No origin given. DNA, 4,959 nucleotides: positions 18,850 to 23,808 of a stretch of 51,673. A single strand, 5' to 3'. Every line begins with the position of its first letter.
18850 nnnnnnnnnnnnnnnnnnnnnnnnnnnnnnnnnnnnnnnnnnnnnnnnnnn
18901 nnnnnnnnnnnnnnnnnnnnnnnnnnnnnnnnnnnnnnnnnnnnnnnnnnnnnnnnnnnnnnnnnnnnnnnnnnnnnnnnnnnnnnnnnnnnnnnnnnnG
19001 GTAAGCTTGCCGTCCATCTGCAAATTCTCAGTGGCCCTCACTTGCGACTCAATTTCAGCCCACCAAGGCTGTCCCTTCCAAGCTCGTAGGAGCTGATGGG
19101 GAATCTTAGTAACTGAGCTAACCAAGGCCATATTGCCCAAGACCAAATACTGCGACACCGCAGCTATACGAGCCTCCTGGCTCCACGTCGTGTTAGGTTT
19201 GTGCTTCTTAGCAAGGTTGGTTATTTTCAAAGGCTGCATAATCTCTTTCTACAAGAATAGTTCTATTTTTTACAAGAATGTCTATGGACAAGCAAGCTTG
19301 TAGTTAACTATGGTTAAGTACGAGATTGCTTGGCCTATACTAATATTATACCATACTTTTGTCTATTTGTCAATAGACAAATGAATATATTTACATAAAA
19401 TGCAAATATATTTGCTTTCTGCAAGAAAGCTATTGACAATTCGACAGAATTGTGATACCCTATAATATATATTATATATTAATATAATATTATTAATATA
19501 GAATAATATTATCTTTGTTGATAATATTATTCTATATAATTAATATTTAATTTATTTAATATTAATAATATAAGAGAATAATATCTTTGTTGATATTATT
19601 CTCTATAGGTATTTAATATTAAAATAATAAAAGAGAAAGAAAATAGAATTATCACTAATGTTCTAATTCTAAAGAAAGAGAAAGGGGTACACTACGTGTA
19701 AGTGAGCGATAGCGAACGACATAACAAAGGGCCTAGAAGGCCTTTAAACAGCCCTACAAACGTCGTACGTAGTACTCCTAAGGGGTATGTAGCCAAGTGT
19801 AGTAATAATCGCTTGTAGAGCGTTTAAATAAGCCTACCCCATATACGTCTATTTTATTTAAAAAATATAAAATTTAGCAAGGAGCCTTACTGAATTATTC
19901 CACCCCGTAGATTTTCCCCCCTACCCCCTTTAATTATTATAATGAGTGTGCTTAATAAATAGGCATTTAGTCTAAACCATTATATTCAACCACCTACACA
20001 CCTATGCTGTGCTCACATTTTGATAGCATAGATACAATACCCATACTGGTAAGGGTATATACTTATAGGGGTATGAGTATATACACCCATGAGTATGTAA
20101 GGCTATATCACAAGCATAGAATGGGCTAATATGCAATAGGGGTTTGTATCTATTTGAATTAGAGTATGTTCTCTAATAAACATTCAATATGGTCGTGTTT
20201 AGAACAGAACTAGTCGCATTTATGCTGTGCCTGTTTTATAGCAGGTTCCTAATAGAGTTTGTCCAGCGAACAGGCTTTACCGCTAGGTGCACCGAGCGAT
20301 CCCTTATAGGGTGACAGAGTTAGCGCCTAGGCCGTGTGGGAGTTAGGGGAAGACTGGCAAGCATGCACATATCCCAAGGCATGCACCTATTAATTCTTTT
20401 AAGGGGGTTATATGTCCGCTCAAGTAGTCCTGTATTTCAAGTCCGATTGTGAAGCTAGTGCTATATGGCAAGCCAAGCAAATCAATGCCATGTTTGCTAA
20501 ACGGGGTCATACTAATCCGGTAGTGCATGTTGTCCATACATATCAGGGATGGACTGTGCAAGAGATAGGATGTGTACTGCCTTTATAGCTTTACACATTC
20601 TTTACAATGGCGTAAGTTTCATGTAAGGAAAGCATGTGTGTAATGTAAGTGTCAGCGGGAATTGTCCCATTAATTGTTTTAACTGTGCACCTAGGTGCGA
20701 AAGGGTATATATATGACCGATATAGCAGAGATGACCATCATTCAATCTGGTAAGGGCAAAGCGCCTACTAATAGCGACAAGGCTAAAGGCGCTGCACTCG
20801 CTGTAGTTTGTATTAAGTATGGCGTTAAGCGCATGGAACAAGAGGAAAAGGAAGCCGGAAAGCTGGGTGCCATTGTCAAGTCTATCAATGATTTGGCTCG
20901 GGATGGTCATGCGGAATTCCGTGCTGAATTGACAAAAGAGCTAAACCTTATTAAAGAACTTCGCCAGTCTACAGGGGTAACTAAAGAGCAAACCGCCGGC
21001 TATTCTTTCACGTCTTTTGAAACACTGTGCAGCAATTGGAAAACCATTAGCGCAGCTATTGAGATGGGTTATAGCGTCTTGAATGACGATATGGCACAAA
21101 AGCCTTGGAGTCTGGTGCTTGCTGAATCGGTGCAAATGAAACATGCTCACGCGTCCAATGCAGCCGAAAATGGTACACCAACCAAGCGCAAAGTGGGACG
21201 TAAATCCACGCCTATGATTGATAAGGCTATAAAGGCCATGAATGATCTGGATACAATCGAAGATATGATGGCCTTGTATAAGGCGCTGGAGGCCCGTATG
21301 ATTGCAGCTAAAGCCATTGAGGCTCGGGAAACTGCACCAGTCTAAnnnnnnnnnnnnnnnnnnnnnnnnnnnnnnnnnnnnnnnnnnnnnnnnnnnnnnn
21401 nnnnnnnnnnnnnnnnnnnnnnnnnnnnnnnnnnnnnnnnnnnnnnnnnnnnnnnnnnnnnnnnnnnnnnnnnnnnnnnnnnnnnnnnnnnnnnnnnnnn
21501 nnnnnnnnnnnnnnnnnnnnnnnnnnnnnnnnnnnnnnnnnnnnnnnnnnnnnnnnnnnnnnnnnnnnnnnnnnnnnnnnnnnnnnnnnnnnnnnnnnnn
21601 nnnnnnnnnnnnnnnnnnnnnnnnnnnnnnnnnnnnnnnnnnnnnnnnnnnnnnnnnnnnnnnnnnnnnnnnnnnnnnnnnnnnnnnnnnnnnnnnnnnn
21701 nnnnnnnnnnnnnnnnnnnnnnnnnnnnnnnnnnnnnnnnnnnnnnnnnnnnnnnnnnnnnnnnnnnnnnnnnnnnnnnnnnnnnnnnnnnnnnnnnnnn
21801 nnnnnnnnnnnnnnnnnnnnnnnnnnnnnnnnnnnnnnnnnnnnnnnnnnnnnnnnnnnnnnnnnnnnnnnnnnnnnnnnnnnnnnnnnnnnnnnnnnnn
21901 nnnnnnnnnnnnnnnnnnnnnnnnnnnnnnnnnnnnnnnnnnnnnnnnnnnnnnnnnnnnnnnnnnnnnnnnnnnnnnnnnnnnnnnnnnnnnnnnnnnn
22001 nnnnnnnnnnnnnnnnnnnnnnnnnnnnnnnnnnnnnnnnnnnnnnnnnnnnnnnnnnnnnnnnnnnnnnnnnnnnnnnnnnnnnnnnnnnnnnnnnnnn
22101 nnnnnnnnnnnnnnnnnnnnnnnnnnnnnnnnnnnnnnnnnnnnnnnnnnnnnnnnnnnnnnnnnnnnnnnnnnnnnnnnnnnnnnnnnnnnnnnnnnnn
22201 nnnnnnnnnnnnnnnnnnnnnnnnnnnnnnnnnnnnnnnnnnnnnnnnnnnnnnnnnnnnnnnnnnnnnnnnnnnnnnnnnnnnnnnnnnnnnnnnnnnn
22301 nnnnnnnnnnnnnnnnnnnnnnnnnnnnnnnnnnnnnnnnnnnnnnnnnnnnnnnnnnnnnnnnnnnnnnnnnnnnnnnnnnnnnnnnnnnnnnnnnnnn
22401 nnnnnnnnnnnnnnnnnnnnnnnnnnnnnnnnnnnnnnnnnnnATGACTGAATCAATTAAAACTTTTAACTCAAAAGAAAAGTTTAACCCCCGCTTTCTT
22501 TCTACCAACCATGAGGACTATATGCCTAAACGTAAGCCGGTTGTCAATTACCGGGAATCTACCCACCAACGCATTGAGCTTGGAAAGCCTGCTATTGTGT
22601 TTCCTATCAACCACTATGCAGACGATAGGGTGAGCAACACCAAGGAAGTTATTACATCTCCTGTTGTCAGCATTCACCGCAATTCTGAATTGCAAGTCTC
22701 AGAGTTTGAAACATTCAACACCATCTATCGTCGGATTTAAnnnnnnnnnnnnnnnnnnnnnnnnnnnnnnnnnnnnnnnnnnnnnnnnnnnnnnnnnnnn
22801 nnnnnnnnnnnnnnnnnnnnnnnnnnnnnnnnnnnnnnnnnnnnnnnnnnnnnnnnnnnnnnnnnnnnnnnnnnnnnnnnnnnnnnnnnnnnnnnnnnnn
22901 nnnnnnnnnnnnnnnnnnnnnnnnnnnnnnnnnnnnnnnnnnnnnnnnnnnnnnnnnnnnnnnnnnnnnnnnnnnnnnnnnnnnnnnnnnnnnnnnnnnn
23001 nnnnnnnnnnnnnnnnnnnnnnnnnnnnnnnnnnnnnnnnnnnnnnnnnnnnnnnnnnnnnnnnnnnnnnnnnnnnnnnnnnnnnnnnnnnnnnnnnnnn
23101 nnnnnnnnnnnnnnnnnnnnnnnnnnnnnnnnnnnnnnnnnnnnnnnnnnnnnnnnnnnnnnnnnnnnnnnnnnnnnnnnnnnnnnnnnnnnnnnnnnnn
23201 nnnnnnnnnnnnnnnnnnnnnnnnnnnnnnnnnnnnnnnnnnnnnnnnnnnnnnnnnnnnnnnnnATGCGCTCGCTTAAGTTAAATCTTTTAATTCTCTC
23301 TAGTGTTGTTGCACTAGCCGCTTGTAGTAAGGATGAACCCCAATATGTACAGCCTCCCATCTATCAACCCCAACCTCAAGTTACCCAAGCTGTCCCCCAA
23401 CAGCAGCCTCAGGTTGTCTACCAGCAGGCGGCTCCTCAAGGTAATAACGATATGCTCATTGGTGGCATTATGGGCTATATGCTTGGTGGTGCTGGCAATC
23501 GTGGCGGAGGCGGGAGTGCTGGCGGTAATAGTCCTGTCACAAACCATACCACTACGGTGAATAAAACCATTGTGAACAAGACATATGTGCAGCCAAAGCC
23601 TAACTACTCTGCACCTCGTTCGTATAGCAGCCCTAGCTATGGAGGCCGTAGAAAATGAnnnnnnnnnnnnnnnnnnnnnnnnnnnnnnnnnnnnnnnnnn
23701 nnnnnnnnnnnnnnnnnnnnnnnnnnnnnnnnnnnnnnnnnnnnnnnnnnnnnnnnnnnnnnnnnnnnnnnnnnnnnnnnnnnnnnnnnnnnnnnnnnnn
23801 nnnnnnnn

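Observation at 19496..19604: Family of long perfect AT hairpins with a conserved C-TTTGTT-G loop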

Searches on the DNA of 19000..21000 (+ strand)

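Call 7: search_dna_similar(query=window:19000-21000:+, collection=phages, mode=distant, max_rows=30)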
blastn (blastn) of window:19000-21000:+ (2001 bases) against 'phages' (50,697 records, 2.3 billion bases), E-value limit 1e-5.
No match.

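Call 74: search_rna_families(source=window, start=19300, end=20450, threshold=evalue, max_evalue=1)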
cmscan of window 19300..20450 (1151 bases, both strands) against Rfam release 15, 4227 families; matches with E-value up to 1: 0.
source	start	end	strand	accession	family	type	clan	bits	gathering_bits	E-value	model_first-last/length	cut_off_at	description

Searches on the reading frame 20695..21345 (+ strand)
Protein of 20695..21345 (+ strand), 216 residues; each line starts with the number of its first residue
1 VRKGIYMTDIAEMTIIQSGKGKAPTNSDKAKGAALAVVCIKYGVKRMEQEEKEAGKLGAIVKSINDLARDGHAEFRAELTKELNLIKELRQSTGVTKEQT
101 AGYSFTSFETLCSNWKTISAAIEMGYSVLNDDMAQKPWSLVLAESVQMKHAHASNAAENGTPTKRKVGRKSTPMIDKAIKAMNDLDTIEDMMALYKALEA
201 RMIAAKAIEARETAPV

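Call 14: search_protein_families(library=phrogs, proteins=[window:20695-21345:+])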
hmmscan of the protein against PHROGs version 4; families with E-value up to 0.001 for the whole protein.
window:20695-21345:+ (216 aa): 0 families

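Call 52: search_protein_families(library=pfam, max_evalue=0.01, proteins=[window:20695-21345:+])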
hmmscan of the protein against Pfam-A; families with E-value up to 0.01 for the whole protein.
window:20695-21345:+ (216 aa): 0 families

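Call 57: find_related_loci(query=window:20695-21345:+, collection=viral_contigs, flank=3000)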
Query window:20695-21345:+ (216 aa) in viral_contigs; peptide patterns used: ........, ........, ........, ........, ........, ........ (x = any residue, [..] = any of these).
33 stretches matched a pattern, but none encodes a relative of the query by tblastn (E <= 1e-3).

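Call 83: search_protein_families(library=phrogs, proteins=[window:20695-21345:+], max_evalue=0.001)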
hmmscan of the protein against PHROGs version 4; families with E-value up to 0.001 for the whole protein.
window:20695-21345:+ (216 aa): 0 families

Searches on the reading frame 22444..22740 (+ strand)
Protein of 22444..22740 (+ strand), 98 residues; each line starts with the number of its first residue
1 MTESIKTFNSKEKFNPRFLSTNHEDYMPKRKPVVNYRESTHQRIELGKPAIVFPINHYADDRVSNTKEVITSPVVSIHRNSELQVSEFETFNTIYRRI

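Call 52: search_protein_families(library=pfam, max_evalue=0.01, proteins=[window:22444-22740:+])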
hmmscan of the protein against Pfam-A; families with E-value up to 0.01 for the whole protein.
window:22444-22740:+ (98 aa): 0 families

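Call 85: search_protein_families(library=phrogs, proteins=[window:22444-22740:+], max_evalue=0.001)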
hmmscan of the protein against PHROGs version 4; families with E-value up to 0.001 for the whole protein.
window:22444-22740:+ (98 aa): 1 family
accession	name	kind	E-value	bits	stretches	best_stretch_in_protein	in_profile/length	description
phrog_4236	-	unknown function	0.00025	22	1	29-96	56-120/140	-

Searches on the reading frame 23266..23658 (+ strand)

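Call 52: search_protein_families(library=pfam, max_evalue=0.01, proteins=[window:23266-23658:+])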
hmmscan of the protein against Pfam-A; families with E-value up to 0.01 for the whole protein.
window:23266-23658:+ (130 aa): 0 families

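Call 83: search_protein_families(library=phrogs, proteins=[window:23266-23658:+], max_evalue=0.001)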
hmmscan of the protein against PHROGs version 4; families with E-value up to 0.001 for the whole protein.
window:23266-23658:+ (130 aa): 1 family
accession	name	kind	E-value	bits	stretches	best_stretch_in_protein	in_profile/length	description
phrog_21570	-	unknown function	5.2e-05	24.1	1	26-114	43-127/196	-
